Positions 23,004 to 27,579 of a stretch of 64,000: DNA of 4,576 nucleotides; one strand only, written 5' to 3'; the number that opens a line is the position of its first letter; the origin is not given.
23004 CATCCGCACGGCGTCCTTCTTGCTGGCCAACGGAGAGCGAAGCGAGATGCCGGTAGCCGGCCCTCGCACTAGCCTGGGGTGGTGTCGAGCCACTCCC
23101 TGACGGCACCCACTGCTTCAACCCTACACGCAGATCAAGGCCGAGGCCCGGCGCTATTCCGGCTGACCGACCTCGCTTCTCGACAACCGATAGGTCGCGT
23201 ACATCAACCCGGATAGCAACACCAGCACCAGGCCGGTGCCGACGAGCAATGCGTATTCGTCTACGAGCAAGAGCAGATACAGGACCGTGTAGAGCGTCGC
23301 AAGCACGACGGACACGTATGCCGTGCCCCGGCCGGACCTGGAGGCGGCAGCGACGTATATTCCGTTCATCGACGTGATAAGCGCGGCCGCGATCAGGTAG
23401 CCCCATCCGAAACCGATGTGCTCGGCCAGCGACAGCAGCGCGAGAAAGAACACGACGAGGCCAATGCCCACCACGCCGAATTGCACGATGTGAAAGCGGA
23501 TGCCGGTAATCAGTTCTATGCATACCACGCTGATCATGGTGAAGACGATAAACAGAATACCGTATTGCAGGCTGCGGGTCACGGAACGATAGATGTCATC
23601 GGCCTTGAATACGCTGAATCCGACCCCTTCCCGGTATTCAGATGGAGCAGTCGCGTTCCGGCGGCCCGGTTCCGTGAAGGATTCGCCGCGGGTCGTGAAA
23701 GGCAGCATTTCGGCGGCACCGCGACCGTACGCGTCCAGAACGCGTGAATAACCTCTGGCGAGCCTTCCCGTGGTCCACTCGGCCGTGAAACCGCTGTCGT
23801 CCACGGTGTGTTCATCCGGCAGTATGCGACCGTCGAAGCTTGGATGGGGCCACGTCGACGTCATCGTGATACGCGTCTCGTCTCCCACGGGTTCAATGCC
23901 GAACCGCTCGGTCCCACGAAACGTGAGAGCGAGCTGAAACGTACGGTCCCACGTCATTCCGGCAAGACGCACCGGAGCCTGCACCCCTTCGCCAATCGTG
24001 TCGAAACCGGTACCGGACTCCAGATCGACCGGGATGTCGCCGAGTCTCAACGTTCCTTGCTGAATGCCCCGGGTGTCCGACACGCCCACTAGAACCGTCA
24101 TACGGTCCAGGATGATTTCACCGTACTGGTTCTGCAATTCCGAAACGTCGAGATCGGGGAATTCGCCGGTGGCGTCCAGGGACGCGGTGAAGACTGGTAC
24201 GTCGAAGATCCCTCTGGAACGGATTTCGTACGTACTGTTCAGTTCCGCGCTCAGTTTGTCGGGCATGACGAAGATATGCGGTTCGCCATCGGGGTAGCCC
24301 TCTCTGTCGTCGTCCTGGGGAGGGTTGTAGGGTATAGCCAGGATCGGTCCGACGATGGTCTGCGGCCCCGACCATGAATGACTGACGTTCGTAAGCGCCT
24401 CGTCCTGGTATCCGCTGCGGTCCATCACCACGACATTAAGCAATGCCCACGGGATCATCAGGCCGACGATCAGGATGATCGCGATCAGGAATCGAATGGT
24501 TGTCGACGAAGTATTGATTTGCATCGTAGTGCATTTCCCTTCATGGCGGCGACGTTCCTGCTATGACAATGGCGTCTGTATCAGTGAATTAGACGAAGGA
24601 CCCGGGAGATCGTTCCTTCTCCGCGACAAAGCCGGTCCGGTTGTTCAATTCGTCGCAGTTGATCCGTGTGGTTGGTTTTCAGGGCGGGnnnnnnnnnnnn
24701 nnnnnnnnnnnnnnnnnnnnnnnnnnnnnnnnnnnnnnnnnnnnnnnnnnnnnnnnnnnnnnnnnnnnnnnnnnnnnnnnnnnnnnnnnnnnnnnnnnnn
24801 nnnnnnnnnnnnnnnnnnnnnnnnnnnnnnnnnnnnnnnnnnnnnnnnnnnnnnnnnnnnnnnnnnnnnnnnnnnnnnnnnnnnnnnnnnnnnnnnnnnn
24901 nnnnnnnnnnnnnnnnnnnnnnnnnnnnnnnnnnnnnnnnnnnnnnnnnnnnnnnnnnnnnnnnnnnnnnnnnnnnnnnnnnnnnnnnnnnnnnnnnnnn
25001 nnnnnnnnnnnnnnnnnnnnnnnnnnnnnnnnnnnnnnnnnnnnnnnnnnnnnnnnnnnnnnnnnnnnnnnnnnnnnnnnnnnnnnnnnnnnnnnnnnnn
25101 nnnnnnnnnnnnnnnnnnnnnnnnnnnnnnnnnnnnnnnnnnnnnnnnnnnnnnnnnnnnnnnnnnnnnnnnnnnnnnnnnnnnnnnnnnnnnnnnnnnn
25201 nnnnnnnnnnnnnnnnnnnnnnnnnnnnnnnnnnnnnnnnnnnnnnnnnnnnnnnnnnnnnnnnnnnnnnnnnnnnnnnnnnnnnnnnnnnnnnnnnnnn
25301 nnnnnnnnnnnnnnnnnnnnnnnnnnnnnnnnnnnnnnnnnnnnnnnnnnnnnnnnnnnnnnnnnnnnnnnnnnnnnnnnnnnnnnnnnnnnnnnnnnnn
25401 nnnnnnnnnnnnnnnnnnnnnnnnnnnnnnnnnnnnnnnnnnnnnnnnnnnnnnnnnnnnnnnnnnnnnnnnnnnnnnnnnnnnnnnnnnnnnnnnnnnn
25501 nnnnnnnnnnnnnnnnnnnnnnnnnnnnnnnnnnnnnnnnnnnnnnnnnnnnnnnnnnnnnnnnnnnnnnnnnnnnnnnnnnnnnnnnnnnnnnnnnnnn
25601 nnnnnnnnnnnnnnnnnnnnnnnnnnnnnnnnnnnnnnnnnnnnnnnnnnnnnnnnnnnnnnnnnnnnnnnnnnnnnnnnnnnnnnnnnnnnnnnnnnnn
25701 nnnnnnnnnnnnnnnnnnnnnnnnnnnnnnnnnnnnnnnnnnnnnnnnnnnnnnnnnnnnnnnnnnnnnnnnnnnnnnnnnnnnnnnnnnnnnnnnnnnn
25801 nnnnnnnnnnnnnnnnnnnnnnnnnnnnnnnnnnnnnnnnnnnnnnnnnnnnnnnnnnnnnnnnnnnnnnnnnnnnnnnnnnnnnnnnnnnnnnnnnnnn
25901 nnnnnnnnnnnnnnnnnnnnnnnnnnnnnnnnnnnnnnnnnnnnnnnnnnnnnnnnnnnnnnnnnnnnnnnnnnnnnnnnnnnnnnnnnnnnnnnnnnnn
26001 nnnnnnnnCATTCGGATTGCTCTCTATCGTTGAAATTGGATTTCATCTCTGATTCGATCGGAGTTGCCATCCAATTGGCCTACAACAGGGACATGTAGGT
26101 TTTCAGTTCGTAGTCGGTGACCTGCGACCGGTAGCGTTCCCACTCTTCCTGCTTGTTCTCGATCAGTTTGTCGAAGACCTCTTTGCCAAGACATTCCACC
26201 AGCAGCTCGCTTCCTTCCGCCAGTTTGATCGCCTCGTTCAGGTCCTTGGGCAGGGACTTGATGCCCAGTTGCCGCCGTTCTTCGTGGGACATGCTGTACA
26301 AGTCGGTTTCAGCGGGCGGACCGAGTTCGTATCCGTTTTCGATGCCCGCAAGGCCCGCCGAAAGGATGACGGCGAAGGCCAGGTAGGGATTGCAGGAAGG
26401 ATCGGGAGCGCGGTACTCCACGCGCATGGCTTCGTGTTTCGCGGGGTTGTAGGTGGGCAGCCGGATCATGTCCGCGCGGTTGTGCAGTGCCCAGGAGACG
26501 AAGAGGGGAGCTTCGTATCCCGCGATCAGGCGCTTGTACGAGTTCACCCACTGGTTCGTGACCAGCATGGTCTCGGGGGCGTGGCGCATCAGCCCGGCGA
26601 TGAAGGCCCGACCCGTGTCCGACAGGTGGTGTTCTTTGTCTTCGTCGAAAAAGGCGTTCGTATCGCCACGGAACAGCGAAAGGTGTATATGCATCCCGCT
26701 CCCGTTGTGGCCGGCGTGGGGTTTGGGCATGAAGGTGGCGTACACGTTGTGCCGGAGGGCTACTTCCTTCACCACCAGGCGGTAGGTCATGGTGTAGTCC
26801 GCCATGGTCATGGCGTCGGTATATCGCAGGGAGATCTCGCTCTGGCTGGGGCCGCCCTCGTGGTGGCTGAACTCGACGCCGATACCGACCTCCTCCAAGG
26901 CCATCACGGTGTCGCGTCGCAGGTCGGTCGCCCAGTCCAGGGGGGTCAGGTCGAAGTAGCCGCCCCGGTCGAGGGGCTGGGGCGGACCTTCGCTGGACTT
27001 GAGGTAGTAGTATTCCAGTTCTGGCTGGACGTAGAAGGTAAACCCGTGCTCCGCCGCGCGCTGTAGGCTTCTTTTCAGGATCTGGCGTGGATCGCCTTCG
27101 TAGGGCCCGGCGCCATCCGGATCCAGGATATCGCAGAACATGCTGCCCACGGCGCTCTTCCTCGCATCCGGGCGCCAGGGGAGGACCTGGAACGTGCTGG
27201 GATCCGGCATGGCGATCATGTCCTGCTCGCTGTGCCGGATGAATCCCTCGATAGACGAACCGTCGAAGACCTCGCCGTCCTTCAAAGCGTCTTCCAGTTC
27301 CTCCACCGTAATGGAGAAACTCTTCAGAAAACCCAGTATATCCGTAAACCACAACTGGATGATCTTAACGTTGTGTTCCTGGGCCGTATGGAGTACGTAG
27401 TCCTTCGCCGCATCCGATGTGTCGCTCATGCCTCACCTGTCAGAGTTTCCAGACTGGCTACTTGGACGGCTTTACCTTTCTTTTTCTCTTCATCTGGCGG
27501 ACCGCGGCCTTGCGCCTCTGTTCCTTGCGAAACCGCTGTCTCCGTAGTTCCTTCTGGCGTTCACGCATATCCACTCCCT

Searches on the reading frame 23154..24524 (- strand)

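Call 28: search_protein_families(library=ncbifam, proteins=[window:23154-24524:-], max_evalue=1e-10)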
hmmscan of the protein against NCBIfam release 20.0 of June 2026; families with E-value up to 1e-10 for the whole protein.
window:23154-24524:- (456 aa): 1 family
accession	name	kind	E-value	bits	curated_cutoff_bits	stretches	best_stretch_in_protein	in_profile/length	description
NF008712.1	PRK11715.1-1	equivalog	3.1e-112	375.6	275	1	7-448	2-426/429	cell envelope integrity protein CreD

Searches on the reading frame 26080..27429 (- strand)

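Call 28: search_protein_families(library=ncbifam, proteins=[window:26080-27429:-], max_evalue=1e-10)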
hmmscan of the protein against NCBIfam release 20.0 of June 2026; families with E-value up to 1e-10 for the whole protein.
window:26080-27429:- (449 aa): 4 families
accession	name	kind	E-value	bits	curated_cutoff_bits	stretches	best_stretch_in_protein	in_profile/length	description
TIGR00653.1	GlnA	equivalog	2.9e-140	468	429.15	2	152-446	168-461/462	type I glutamate--ammonia ligase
TIGR03105.1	gln_synth_III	equivalog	8.3e-91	304.7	469.6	1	15-446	4-434/435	type III glutamate--ammonia ligase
NF045547.1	GGputSyn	equivalog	1.9e-85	287.3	650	1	10-440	3-437/438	gamma-glutamylputrescine synthetase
NF007006.0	PRK09469.1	equivalog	2.1e-83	280.5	845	2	151-447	173-468/469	glutamate--ammonia ligase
